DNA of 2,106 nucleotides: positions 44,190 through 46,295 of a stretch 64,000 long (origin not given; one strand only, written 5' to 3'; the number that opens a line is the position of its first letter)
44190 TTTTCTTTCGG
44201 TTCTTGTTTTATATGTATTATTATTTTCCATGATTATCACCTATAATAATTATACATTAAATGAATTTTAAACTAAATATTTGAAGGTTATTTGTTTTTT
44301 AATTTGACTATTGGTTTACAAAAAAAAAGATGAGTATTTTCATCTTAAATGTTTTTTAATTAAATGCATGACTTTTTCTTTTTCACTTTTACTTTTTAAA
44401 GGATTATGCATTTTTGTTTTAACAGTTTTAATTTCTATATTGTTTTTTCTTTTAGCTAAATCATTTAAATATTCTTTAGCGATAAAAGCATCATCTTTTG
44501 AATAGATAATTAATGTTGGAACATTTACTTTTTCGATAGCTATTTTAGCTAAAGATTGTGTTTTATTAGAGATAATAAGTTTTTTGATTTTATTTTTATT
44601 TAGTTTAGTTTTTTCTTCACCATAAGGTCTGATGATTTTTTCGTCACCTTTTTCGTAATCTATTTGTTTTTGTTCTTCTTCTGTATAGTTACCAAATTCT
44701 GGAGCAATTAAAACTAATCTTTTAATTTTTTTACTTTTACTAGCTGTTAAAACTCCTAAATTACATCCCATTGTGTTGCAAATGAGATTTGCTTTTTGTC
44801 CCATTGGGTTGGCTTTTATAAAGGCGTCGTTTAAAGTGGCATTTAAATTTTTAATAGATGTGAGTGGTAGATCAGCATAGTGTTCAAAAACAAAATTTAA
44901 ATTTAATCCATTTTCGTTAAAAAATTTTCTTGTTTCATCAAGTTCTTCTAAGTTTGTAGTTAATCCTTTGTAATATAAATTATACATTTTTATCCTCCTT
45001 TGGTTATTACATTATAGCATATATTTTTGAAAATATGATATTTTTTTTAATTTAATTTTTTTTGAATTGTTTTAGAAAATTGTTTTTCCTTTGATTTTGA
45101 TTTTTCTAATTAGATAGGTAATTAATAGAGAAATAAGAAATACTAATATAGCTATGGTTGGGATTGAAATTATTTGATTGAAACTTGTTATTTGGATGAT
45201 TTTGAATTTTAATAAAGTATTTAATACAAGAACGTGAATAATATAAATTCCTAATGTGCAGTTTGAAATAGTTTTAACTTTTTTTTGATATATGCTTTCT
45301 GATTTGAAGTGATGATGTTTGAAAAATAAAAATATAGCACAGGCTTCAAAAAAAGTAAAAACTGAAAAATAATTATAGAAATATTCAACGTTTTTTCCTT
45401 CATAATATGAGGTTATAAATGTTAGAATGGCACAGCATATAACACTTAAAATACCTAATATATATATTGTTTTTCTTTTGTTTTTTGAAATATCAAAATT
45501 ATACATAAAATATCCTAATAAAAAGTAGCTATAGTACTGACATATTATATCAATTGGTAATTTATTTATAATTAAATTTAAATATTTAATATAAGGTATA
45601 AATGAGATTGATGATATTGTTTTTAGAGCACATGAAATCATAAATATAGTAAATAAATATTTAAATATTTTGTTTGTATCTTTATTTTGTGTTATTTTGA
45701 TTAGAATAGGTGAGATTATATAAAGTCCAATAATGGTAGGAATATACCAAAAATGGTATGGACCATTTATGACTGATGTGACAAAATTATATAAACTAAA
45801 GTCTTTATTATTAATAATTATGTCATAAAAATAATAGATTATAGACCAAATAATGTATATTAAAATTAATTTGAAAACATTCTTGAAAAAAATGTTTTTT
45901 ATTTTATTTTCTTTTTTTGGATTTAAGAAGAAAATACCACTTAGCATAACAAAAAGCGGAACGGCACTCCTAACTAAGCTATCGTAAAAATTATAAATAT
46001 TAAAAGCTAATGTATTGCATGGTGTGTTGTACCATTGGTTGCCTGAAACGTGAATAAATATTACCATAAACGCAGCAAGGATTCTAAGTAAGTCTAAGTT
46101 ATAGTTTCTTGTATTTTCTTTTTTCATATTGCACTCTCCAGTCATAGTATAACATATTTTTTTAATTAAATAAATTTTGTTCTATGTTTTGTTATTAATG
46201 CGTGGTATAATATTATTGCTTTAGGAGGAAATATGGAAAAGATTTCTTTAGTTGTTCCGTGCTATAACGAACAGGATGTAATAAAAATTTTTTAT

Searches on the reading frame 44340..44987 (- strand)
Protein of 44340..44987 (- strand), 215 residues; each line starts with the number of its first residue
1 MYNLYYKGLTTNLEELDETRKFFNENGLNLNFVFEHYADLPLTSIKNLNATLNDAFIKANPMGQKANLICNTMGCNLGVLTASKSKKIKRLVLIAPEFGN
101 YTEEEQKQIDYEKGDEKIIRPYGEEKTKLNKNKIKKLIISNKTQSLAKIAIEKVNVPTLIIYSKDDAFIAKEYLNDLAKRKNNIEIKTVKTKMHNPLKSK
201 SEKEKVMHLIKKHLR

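Call 3: search_protein_families(library=pfam, proteins=[window:44340-44987:-], max_evalue=0.01)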
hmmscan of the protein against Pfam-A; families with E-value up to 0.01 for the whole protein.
window:44340-44987:- (215 aa): 4 families
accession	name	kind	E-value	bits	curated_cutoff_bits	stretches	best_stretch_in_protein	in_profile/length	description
PF12146.15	Hydrolase_4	-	7.4e-05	22.6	27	0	150-197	186-235/239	Serine aminopeptidase, S33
PF06821.19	Ser_hydrolase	-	0.00013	22.4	22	1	64-180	55-140/172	Serine hydrolase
PF08840.17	BAAT_C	-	0.00089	19.8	20.9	1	63-179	21-137/210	BAAT / Acyl-CoA thioester hydrolase C terminal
PF00561.26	Abhydrolase_1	-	0.0027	17.8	25.8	0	64-101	69-109/245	alpha/beta hydrolase fold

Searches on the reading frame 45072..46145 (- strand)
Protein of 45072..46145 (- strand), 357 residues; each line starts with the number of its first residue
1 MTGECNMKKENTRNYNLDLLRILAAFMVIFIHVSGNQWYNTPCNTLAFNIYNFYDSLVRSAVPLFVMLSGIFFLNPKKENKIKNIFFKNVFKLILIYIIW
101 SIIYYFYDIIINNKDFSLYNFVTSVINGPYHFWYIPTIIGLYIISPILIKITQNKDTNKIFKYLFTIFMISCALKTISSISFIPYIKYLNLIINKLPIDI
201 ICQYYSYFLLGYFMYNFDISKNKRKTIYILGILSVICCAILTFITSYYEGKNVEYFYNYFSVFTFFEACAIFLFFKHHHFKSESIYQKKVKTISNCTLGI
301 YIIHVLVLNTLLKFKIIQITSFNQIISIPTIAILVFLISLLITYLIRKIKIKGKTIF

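Call 3: search_protein_families(library=pfam, proteins=[window:45072-46145:-], max_evalue=0.01)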
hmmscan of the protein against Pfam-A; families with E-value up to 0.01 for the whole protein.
window:45072-46145:- (357 aa): 1 family
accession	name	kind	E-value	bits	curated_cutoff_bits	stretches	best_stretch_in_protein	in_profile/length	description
PF01757.29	Acyl_transf_3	-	4e-39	135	31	1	14-343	1-325/326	Acyltransferase domain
